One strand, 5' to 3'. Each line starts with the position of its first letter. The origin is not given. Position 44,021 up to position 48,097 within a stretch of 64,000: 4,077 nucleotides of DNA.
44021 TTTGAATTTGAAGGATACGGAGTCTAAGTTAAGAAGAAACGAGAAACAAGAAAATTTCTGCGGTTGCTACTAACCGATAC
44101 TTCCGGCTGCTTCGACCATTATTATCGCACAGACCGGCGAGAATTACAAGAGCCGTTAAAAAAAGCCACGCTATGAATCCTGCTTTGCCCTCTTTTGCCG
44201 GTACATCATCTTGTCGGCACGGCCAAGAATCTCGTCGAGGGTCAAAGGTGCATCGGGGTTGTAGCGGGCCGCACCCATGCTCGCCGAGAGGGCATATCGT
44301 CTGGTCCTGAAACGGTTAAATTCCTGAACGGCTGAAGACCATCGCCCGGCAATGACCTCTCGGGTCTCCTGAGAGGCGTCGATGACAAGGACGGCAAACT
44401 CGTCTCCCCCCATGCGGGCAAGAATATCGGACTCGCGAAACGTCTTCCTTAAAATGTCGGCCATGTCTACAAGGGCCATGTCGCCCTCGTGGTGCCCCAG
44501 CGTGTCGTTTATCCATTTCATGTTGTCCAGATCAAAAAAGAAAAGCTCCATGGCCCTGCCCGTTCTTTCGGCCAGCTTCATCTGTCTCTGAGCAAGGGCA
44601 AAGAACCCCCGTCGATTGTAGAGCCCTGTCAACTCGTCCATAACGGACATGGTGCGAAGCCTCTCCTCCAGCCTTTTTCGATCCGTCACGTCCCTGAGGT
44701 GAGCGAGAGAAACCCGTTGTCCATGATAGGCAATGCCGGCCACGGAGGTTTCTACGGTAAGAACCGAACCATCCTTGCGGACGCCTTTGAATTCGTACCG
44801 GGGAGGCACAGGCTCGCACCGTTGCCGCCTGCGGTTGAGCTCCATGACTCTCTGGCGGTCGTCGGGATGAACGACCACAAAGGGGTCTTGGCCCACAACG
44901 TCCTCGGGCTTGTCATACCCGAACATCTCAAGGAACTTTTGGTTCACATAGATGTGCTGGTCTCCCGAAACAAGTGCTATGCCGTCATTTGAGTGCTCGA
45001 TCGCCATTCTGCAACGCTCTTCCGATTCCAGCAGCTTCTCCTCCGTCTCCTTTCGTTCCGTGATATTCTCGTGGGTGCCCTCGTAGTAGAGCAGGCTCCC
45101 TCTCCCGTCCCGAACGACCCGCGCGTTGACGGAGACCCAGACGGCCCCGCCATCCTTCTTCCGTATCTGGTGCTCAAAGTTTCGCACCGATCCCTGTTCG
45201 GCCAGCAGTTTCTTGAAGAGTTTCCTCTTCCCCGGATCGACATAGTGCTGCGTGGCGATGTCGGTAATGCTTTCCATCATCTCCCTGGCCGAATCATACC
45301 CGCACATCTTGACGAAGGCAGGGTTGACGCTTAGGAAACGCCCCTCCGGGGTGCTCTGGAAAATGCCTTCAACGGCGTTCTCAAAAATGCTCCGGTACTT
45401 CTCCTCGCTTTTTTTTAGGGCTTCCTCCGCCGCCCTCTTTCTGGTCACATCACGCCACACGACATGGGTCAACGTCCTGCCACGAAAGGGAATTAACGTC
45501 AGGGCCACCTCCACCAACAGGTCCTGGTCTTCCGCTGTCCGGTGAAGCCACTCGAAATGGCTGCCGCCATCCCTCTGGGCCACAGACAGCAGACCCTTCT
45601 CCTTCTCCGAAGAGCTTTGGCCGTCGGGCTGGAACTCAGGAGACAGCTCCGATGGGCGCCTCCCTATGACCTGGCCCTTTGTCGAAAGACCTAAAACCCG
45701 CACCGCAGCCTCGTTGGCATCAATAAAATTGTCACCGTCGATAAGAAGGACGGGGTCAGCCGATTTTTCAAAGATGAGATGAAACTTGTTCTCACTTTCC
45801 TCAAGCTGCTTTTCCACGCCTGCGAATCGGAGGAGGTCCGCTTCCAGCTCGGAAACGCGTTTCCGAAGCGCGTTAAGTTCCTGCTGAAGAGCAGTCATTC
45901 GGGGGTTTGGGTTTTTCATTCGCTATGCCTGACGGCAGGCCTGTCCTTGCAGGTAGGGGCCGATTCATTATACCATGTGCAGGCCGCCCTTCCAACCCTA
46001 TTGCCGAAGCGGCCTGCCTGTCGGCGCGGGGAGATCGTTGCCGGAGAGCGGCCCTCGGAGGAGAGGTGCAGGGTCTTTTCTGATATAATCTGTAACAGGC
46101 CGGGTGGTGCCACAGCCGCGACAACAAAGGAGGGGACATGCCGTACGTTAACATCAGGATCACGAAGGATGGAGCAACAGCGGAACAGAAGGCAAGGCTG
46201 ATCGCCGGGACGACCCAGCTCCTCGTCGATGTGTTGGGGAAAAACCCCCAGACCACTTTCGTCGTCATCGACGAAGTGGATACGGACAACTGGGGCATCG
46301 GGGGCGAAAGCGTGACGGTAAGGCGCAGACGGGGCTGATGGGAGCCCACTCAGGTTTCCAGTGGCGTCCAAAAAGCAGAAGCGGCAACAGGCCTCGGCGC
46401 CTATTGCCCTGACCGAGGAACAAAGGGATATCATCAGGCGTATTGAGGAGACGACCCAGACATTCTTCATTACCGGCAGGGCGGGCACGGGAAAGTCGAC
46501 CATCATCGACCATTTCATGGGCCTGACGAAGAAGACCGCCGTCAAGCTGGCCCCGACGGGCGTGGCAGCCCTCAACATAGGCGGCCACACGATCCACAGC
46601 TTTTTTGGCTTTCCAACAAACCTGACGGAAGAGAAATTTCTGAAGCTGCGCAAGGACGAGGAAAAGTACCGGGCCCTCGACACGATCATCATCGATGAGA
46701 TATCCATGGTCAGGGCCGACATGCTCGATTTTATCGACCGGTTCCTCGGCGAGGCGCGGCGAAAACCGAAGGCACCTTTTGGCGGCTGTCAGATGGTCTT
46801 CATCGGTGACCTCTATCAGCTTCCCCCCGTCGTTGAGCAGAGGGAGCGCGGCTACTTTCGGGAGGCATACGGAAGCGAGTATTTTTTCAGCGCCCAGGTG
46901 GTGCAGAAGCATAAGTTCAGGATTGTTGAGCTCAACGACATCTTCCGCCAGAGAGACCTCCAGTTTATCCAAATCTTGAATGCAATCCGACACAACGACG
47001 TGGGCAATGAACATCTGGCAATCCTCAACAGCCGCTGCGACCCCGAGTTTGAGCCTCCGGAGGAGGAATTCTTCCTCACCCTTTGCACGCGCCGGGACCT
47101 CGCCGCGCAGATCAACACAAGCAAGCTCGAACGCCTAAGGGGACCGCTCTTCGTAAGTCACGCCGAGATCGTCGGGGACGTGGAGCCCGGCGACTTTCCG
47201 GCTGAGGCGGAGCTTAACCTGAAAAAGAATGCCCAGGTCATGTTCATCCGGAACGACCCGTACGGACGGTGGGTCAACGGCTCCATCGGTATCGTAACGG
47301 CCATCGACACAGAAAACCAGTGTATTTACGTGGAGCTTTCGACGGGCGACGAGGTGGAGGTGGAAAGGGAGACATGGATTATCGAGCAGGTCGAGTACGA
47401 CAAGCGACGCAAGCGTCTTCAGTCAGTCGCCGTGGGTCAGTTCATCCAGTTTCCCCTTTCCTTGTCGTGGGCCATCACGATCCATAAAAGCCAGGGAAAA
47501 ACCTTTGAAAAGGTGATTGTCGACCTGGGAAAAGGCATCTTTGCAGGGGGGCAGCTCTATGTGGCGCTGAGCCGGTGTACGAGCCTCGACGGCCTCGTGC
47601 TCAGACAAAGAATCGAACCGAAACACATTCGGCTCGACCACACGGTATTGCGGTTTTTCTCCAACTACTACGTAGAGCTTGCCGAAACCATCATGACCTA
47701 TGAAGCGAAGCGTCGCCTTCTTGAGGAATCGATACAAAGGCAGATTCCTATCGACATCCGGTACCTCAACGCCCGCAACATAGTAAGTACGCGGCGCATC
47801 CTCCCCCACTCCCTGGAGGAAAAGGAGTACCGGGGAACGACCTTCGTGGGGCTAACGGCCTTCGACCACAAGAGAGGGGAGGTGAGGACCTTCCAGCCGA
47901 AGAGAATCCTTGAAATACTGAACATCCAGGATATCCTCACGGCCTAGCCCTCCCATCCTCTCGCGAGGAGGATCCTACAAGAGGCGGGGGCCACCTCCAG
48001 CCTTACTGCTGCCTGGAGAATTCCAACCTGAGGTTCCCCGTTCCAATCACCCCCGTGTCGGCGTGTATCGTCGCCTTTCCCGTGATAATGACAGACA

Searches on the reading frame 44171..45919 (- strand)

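Call 16: search_protein_families(library=pfam, proteins=[window:44171-45919:-], max_evalue=0.001)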
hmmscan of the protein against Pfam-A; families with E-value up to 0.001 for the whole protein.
window:44171-45919:- (582 aa): 6 families
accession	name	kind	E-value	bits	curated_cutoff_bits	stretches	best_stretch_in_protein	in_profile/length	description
PF13426.13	PAS_9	-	2.5e-38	130.9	27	3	184-288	2-103/103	PAS domain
PF00990.26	GGDEF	-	4.1e-37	127.9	23.8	1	426-581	2-160/161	Diguanylate cyclase, GGDEF domain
PF13188.13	PAS_8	-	2.4e-29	100.7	21.8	3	173-223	1-52/65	PAS domain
PF00989.32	PAS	-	7.5e-29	100.5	22.6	3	173-283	1-110/113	PAS fold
PF08447.18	PAS_3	-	8.5e-20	71.3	25.6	2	196-283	2-89/89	PAS fold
PF08448.16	PAS_4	-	1.4e-14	54.6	23.1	1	179-291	1-110/110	PAS fold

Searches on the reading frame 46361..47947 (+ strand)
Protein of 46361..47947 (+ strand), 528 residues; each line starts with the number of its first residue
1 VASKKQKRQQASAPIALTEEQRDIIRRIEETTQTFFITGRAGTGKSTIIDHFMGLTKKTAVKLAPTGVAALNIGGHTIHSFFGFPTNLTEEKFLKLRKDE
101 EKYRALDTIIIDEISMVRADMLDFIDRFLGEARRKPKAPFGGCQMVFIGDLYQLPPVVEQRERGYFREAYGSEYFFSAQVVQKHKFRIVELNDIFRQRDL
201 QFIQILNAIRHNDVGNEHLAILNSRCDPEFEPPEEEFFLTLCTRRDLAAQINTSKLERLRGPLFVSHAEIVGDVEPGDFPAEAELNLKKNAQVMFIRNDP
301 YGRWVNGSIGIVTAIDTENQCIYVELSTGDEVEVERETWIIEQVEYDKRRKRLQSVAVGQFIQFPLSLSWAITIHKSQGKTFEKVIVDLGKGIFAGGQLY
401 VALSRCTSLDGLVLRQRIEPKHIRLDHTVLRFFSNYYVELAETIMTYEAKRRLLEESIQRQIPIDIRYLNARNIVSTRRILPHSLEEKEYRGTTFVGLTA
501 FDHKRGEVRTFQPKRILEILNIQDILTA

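Call 16: search_protein_families(library=pfam, proteins=[window:46361-47947:+], max_evalue=0.001)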
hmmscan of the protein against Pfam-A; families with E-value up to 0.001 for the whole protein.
window:46361-47947:+ (528 aa): 12 families
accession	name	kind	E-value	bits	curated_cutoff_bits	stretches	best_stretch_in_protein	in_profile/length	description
PF05970.20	PIF1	-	1.6e-33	116.6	25.9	1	17-212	2-215/223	PIF1-like helicase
PF13604.12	AAA_30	-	4.8e-15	56.2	27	1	17-221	2-179/191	AAA domain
PF13245.12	AAA_19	-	1.1e-13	52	25.1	1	29-157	8-132/134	AAA domain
PF02689.20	Herpes_Helicase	-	5.1e-08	31.8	27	1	356-414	717-776/808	Helicase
PF01443.25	Viral_helicase1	-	1.3e-06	28.9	21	0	37-124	3-78/228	Viral superfamily 1 RNA helicase core domain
PF13280.12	WYL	-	2.3e-05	24.7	21.8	1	453-519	5-68/70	WYL domain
PF18335.7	SH3_13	-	3.2e-05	24.1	41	1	287-325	26-64/65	ATP-dependent RecD-like DNA helicase SH3 domain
PF13538.12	UvrD_C_2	-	5.8e-05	23.3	27.4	1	369-405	2-44/52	UvrD-like helicase C-terminal domain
PF13479.12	AAA_24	-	0.0001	22.7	27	1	33-135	3-94/195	AAA domain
PF13401.12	AAA_22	-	0.00016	22.4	27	1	31-149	4-122/130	AAA domain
PF13191.12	AAA_16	-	0.00037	21.5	32.6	0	23-67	14-52/167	AAA ATPase domain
PF13555.12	AAA_29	-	0.00066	19.8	27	0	34-53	24-43/61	P-loop containing region of AAA domain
